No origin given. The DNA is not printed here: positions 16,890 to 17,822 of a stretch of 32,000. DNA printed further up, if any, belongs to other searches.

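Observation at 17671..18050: Tandem array of three sRNA-gene-like units with conserved terminator structure (NsiR1-like architecture)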

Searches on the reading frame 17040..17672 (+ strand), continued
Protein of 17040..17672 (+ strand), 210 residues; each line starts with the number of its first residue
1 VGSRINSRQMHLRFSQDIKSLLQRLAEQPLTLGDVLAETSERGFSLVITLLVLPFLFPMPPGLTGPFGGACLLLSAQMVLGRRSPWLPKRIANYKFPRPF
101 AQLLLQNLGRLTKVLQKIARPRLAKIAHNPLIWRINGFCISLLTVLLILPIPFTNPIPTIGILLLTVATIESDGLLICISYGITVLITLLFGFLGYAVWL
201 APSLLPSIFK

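Call 45: find_encoding_contigs(protein=P0066, flank=2500, max_places=1)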
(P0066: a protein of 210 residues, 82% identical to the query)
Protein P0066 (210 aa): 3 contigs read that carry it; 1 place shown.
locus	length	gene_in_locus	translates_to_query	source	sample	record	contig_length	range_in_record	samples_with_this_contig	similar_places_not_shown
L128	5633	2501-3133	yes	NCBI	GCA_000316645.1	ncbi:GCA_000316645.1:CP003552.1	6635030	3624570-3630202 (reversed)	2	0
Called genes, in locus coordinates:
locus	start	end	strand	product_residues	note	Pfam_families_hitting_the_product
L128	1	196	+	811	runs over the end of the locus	PF00931:NB-ARC, PF13424:TPR_12, PF24885:TPR_NPHP3, PF13374:TPR_10, PF13424:TPR_12, PF24885:TPR_NPHP3, PF13374:TPR_10, PF13424:TPR_12, +55 more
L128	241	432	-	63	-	-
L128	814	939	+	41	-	-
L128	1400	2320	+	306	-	PF00781:DAGK_cat, PF19279:YegS_C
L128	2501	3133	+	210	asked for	PF06055:ExoD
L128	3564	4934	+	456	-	PF03486:HI0933_like (faint), PF07992:Pyr_redox_2, PF13738:Pyr_redox_3, PF00070:Pyr_redox, PF00085:Thioredoxin, PF13098:Thioredoxin_2 (weak)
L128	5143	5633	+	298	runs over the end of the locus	PF00528:BPD_transp_1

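Call 46: find_encoding_contigs(protein=P0040, flank=2500, max_places=1)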
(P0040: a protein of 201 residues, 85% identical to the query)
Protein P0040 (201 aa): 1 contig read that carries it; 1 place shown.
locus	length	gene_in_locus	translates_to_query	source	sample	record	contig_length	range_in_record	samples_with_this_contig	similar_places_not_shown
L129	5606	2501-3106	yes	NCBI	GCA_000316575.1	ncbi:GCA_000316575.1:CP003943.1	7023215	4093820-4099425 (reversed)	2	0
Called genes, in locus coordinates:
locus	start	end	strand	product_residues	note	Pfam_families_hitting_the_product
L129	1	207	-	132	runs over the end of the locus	-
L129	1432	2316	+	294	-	PF00781:DAGK_cat, PF19279:YegS_C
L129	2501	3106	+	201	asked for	PF06055:ExoD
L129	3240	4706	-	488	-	PF02113:Peptidase_S13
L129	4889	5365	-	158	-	PF05099:TerB (weak)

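Call 47: find_encoding_contigs(protein=P0039, flank=2500, max_places=1)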
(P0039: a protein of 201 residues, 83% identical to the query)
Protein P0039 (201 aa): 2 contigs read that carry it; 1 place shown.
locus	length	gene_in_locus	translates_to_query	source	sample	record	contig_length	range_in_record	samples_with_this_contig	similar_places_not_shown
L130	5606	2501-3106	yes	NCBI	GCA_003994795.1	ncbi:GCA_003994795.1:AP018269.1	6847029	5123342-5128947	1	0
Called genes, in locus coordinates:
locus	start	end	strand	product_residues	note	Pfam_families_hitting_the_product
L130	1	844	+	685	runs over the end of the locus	PF22977:WHD, PF00004:AAA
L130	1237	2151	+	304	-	PF00781:DAGK_cat, PF19279:YegS_C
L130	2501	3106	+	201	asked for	PF06055:ExoD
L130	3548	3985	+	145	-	-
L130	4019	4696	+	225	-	PF01385:OrfB_IS605, PF07282:Cas12f1-like_TNB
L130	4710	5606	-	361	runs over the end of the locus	PF13685:Fe-ADH_2, PF01761:DHQ_synthase, PF24621:DHQS_C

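Call 48: find_encoding_contigs(protein=P0123, flank=2500, max_places=1)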
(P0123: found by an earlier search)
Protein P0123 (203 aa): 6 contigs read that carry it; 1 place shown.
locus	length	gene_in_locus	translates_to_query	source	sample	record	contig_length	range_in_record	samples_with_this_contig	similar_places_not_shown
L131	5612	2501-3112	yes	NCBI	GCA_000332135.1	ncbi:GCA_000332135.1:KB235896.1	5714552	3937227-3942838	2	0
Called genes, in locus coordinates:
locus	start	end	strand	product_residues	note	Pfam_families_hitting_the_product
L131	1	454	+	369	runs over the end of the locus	PF05982:Sbt_1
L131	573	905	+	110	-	PF00543:P-II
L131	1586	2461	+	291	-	PF00781:DAGK_cat, PF19279:YegS_C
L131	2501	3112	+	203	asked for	PF06055:ExoD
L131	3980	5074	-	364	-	PF00465:Fe-ADH (weak), PF13685:Fe-ADH_2, PF01761:DHQ_synthase, PF24621:DHQS_C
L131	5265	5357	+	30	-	PF05115:PetL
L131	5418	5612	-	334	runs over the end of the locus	PF04055:Radical_SAM, PF06968:BATS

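Call 49: find_encoding_contigs(protein=P0118, flank=2500, max_places=1)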
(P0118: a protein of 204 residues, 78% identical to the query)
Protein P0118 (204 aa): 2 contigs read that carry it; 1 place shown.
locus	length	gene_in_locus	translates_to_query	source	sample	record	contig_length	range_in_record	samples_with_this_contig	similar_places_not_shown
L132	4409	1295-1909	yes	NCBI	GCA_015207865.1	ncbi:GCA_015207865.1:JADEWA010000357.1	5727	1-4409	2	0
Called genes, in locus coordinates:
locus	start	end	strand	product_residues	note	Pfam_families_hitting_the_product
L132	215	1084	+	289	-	PF00781:DAGK_cat, PF19279:YegS_C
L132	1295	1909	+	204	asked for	PF06055:ExoD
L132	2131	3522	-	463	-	-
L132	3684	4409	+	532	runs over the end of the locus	PF06723:MreB_Mbl (faint), PF00012:HSP70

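Call 56: find_homologous_proteins(query=P0066, max_evalue=1e-40)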
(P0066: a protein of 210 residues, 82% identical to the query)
Query P0066 (210 aa): 913 proteins with E <= 1e-40 among 1502 candidates; the best 120 are listed.
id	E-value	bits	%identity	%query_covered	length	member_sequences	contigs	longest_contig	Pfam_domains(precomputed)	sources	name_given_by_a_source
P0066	7.2e-130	449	100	100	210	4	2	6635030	PF06055.18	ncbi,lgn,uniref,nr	ncbi:putative ABC-type transport system, permease component [Nostoc sp. PCC 7524]|uniref:exopolysacc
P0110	3.5e-116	404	87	100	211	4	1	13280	PF06055.18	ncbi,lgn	ncbi:MAG: exopolysaccharide biosynthesis protein [Trichormus sp.]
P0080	5.3e-115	400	86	100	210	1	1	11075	PF06055.18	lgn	-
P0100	2.8e-114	398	86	100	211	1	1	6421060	PF06055.18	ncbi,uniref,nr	ncbi:exopolysaccharide biosynthesis protein [Nostoc sp. UHCC 0870]|uniref:exopolysaccharide biosynth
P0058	1.7e-113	395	85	100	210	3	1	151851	PF06055.18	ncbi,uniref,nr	ncbi:exopolysaccharide biosynthesis protein [Nostoc sp. CMAA1605]|uniref:exopolysaccharide biosynthe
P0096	2.8e-113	394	85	100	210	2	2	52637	PF06055.18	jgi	-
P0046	2.0e-112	392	83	100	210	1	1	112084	PF06055.18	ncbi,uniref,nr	ncbi:exopolysaccharide biosynthesis protein [Nostoc minutum NIES-26]|uniref:Exopolysaccharide biosyn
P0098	6.8e-112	390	83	100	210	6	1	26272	PF06055.18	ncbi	-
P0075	1.6e-111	389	87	100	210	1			PF06055.18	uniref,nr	uniref:exopolysaccharide biosynthesis protein n=2 Tax=Anabaena sp. 4-3 TaxID=1811979 RepID=UPI00082C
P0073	1.2e-109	383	87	98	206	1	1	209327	PF06055.18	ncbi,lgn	ncbi:exopolysaccharide biosynthesis protein [Anabaena sp. 4-3]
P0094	3.2e-109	381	86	100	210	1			PF06055.18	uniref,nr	uniref:exopolysaccharide biosynthesis protein n=2 Tax=Anabaena sp. (strain CA / ATCC 33047) TaxID=52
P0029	1.3e-108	379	83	100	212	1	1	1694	PF06055.18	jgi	jgi:hypothetical protein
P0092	2.6e-107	375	86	98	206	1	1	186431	PF06055.18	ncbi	ncbi:exopolysaccharide biosynthesis protein [Anabaena sp. CA = ATCC 33047]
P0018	2.6e-107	375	84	96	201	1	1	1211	PF06055.18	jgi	jgi:hypothetical protein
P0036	3.0e-107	375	81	100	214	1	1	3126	PF06055.18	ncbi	-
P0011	4.2e-107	374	82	99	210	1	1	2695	PF06055.18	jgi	jgi:hypothetical protein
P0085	1.2e-106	373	84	96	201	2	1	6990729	PF06055.18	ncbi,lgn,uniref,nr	ncbi:exopolysaccharide biosynthesis protein [Nostoc sp. CENA543]|uniref:exopolysaccharide biosynthes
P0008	1.3e-106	373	81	100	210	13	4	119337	PF06055.18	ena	-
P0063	1.3e-106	373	80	100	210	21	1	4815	PF06055.18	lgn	-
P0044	1.7e-106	372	83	96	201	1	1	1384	PF06055.18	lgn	-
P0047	2.1e-106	372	83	96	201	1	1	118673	PF06055.18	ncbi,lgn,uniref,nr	ncbi:exopolysaccharide biosynthesis protein [Dendronalium sp. ChiSLP03b]|uniref:exopolysaccharide bi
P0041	3.6e-106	371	83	98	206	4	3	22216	PF06055.18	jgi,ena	jgi:hypothetical protein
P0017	4.2e-106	371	83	96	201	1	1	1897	PF06055.18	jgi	jgi:hypothetical protein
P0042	6.3e-106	370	81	100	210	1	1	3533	PF06055.18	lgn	-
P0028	6.7e-106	370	84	96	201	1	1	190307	PF06055.18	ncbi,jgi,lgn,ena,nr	ncbi:MAG: exopolysaccharide biosynthesis protein [Trichormus sp. ATA11-4-KO1]|jgi:hypothetical prote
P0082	2.0e-105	369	83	96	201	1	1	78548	PF06055.18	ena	-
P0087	2.5e-105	369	82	96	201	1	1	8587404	PF06055.18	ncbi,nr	ncbi:exopolysaccharide biosynthesis protein [Nostoc sp. UHCC 0702]|nr:exopolysaccharide biosynthesis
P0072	2.9e-105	368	82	96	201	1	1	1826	PF06055.18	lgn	-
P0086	4.3e-105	368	82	96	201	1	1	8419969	PF06055.18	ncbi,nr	ncbi:exopolysaccharide synthesis ExoD [Nostoc sp. NIES-4103]|nr:exopolysaccharide synthesis ExoD [No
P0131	4.7e-105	368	80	99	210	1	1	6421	PF06055.18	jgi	-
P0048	6.1e-105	367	79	100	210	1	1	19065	PF06055.18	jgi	jgi:hypothetical protein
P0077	6.7e-105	367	80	100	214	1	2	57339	PF06055.18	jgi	jgi:hypothetical protein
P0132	8.9e-105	367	78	100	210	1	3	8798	PF06055.18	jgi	jgi:hypothetical protein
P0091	1.2e-104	366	81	96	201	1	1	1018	PF06055.18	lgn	-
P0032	2.9e-104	365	84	96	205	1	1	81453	PF06055.18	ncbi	-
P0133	3.8e-104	365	80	100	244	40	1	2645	PF06055.18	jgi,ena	jgi:hypothetical protein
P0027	4.1e-104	365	83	96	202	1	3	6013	PF06055.18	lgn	-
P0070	1.2e-103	363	82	96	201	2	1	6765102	PF06055.18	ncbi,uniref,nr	ncbi:exopolysaccharide biosynthesis protein [Nostoc sp. TCL26-01]|uniref:exopolysaccharide biosynthe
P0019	2.1e-103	362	84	96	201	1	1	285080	PF06055.18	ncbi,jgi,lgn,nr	ncbi:exopolysaccharide biosynthesis protein [Nostoc sp. B(2019)]|jgi:hypothetical protein|nr:exopoly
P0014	2.2e-103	362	84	96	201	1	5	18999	PF06055.18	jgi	jgi:hypothetical protein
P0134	2.9e-103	362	78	100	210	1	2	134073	PF06055.18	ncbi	-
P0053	3.6e-103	361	79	100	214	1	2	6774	PF06055.18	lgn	-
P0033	3.8e-103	361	83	96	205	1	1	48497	PF06055.18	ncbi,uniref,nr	ncbi:exopolysaccharide biosynthesis protein [Nostocaceae cyanobacterium CENA357]|uniref:Exopolysacch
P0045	4.4e-103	361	83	96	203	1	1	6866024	PF06055.18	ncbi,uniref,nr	ncbi:exopolysaccharide biosynthesis protein [Halotia branconii]|uniref:Exopolysaccharide biosynthesi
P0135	4.4e-103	361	78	100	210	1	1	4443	PF06055.18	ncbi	-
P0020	5.0e-103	361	84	96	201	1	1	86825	PF06055.18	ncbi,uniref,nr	ncbi:exopolysaccharide biosynthesis protein [Nostoc sp. MG11]|uniref:exopolysaccharide biosynthesis 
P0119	5.0e-103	361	77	100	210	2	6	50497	PF06055.18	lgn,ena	-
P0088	5.0e-103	361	80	96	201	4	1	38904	PF06055.18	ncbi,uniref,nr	ncbi:exopolysaccharide biosynthesis protein [Nostocaceae cyanobacterium CENA369]|uniref:Exopolysacch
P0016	5.6e-103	361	84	96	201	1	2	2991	PF06055.18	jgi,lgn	jgi:hypothetical protein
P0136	6.2e-103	361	78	100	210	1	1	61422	PF06055.18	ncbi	-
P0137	6.7e-103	361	77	100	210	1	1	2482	PF06055.18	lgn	-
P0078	7.1e-103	360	78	100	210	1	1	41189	PF06055.18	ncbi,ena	-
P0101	9.1e-103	360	78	100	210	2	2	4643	PF06055.18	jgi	jgi:hypothetical protein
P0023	9.9e-103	360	80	100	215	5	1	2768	PF06055.18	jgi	jgi:hypothetical protein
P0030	1.1e-102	360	81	96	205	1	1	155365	PF06055.18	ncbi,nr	ncbi:exopolysaccharide biosynthesis protein [Halotia wernerae UHCC 0503]|nr:exopolysaccharide biosyn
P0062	1.2e-102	360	80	96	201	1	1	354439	PF06055.18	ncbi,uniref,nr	ncbi:exopolysaccharide biosynthesis protein [Nostoc sp. CENA67]|uniref:Exopolysaccharide biosynthesi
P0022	1.2e-102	360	83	96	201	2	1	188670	PF06055.18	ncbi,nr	ncbi:exopolysaccharide biosynthesis protein [Komarekiella delphini-convector]|nr:exopolysaccharide b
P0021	1.2e-102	360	83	96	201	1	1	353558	PF06055.18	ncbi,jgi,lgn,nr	ncbi:MAG: exopolysaccharide biosynthesis protein [Komarekiella atlantica HA4396-MV6]|jgi:hypothetica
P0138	1.2e-102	360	77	100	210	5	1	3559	PF06055.18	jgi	jgi:hypothetical protein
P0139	1.4e-102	359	77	100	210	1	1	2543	PF06055.18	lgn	-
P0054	1.6e-102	359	82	96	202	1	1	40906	PF06055.18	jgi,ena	jgi:hypothetical protein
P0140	1.9e-102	359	77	100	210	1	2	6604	PF06055.18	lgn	-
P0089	2.2e-102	359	84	94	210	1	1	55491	PF06055.18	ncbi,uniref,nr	ncbi:exopolysaccharide biosynthesis protein [Sphaerospermopsis aphanizomenoides BCCUSP55]|uniref:exo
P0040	2.7e-102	359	83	96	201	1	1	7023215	PF06055.18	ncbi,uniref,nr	ncbi:exopolysaccharide biosynthesis protein [Calothrix sp. PCC 7507]|uniref:exopolysaccharide biosyn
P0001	2.9e-102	358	82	96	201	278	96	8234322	PF06055.18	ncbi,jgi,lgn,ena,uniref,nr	ncbi:exopolysaccharide biosynthesis protein [Nostoc punctiforme UO1]|uniref:Exopolysaccharide synthe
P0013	3.0e-102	358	83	96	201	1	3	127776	PF06055.18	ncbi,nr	ncbi:MAG: exopolysaccharide biosynthesis protein [Nostoc sp. ChiSLP02]|nr:exopolysaccharide biosynth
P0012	3.1e-102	358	83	96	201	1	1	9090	PF06055.18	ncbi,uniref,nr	ncbi:exopolysaccharide biosynthesis protein [aff. Roholtiella sp. LEGE 12411]|uniref:exopolysacchari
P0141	3.4e-102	358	76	100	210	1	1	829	PF06055.18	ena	-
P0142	4.1e-102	358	77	100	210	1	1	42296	PF06055.18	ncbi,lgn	-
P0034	4.5e-102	358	82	96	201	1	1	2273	PF06055.18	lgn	-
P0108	6.5e-102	357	80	96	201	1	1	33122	PF06055.18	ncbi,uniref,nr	ncbi:exopolysaccharide biosynthesis protein [Fortiea sp. LEGE XX443]|uniref:exopolysaccharide biosyn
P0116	8.3e-102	357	80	98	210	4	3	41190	PF06055.18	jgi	jgi:hypothetical protein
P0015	9.0e-102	357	82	96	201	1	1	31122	PF06055.18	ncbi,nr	ncbi:MAG: exopolysaccharide biosynthesis protein [Nostoc sp. DedQUE12a]|nr:exopolysaccharide biosynt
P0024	1.2e-101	357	81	96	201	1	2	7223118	PF06055.18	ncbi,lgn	ncbi:MAG: exopolysaccharide biosynthesis protein [Gloeotrichia echinulata GP01]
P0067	1.5e-101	356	76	100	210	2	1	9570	PF06055.18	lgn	-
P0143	1.5e-101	356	77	100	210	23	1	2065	PF06055.18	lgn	-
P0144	1.5e-101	356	76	100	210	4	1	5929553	PF06055.18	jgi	jgi:hypothetical protein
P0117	1.5e-101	356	78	99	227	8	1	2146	PF06055.18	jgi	jgi:hypothetical protein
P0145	1.8e-101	356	77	100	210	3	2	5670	PF06055.18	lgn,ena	-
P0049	1.9e-101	356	76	98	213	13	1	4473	PF06055.18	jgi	jgi:hypothetical protein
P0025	2.4e-101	356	81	96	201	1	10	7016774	PF06055.18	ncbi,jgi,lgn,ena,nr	ncbi:MAG: exopolysaccharide biosynthesis protein [Gloeotrichia echinulata IR180]|jgi:hypothetical pr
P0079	2.7e-101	355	77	100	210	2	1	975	PF06055.18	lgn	-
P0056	2.7e-101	355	79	100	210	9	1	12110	PF06055.18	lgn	-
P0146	3.8e-101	355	79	96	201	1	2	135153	PF06055.18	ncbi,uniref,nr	ncbi:exopolysaccharide biosynthesis protein [Nostoc sp. FACHB-152]|uniref:exopolysaccharide biosynth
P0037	5.9e-101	354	80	96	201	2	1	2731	PF06055.18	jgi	-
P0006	8.3e-101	354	82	96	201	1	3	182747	PF06055.18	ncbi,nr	ncbi:exopolysaccharide biosynthesis protein [Nostoc calcicola FACHB-389]|nr:exopolysaccharide biosyn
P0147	1.2e-100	353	77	100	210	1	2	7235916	PF06055.18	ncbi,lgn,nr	ncbi:exopolysaccharide synthesis protein ExoD [Calothrix sp. NIES-4101]|nr:exopolysaccharide synthes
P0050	1.8e-100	353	80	96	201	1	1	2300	PF06055.18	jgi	jgi:hypothetical protein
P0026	1.8e-100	353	81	96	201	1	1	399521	PF06055.18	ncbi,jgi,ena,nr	ncbi:MAG: exopolysaccharide biosynthesis protein [Desmonostoc vinosum HA7617-LM4]|jgi:hypothetical p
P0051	1.9e-100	353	80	96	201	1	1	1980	PF06055.18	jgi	jgi:hypothetical protein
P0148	2.3e-100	352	80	96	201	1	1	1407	PF06055.18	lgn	-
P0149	2.3e-100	352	81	96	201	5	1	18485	PF06055.18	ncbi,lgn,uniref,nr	ncbi:exopolysaccharide biosynthesis protein [Nostoc sp. FACHB-110]|uniref:exopolysaccharide biosynth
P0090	3.0e-100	352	81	96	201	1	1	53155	PF06055.18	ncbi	-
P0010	3.1e-100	352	81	96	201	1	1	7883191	PF06055.18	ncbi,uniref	ncbi:exopolysaccharide biosynthesis protein [Nostoc sp. C117]|uniref:exopolysaccharide biosynthesis 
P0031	4.4e-100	351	80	96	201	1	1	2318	PF06055.18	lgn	-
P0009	4.5e-100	351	81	96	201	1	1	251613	PF06055.18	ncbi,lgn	ncbi:MAG: exopolysaccharide biosynthesis protein [Nostoc sp.]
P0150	5.3e-100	351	76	100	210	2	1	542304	PF06055.18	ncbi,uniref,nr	ncbi:exopolysaccharide biosynthesis protein [Chlorogloeopsis sp. ULAP01]|uniref:exopolysaccharide bi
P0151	7.9e-100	351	76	100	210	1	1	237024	PF06055.18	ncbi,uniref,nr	ncbi:exopolysaccharide biosynthesis protein [Calothrix sp. UHCC 0171]|uniref:exopolysaccharide biosy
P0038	8.1e-100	351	80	96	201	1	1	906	PF06055.18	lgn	-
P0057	9.3e-100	350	79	96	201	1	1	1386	PF06055.18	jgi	jgi:hypothetical protein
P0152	9.9e-100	350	79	98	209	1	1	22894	PF06055.18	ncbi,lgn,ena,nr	ncbi:MAG: exopolysaccharide biosynthesis protein [Tolypothrix brevis GSE-NOS-MK-07-07A]|nr:exopolysa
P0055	9.9e-100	350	81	94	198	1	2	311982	PF06055.18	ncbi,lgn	ncbi:MAG: exopolysaccharide biosynthesis protein [Heteroscytonema crispum UTEX LB 1556]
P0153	9.9e-100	350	79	96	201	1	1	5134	PF06055.18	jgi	jgi:hypothetical protein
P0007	1.0e-99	350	81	96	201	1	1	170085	PF06055.18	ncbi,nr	ncbi:MAG: exopolysaccharide biosynthesis protein [Nostoc sp. S4]|nr:exopolysaccharide biosynthesis p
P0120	1.2e-99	350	77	100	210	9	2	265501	PF06055.18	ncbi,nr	ncbi:exopolysaccharide biosynthesis protein [Calothrix sp. FACHB-156]|nr:exopolysaccharide biosynthe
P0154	1.4e-99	350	80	96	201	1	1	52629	PF06055.18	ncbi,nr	ncbi:exopolysaccharide biosynthesis protein [Nostoc sp. CHAB 5844]|nr:exopolysaccharide biosynthesis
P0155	1.6e-99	350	78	98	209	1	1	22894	PF06055.18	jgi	jgi:hypothetical protein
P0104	1.7e-99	349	80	96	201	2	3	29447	PF06055.18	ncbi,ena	-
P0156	1.8e-99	349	75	100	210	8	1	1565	PF06055.18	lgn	-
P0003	1.9e-99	349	81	96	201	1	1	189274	PF06055.18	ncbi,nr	ncbi:exopolysaccharide biosynthesis protein [Desmonostoc muscorum CCALA 125]|nr:exopolysaccharide bi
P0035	1.9e-99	349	79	96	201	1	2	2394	PF06055.18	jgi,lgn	jgi:hypothetical protein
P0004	2.1e-99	349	81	96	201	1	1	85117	PF06055.18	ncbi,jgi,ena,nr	ncbi:MAG: exopolysaccharide biosynthesis protein [Desmonostoc geniculatum HA4340-LM1]|jgi:hypothetic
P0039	2.1e-99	349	79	96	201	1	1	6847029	PF06055.18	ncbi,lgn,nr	ncbi:exopolysaccharide synthesis protein ExoD [Cylindrospermum sp. NIES-4074]|nr:exopolysaccharide s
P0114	2.6e-99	349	80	96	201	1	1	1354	PF06055.18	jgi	jgi:hypothetical protein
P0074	3.2e-99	349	78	96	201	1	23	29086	PF06055.18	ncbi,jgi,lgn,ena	jgi:hypothetical protein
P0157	3.2e-99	349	78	100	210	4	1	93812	PF06055.18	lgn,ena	-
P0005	3.2e-99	349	81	96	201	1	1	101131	PF06055.18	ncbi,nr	ncbi:exopolysaccharide biosynthesis protein [Nostoc sp. FACHB-973]|nr:exopolysaccharide biosynthesis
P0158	4.1e-99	348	78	96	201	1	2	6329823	PF06055.18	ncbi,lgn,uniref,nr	ncbi:exopolysaccharide biosynthesis protein [Nostoc sp. PCC 7107]|uniref:exopolysaccharide biosynthe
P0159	6.0e-99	348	80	96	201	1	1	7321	PF06055.18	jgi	jgi:hypothetical protein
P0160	7.8e-99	347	74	100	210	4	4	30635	PF06055.18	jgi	jgi:hypothetical protein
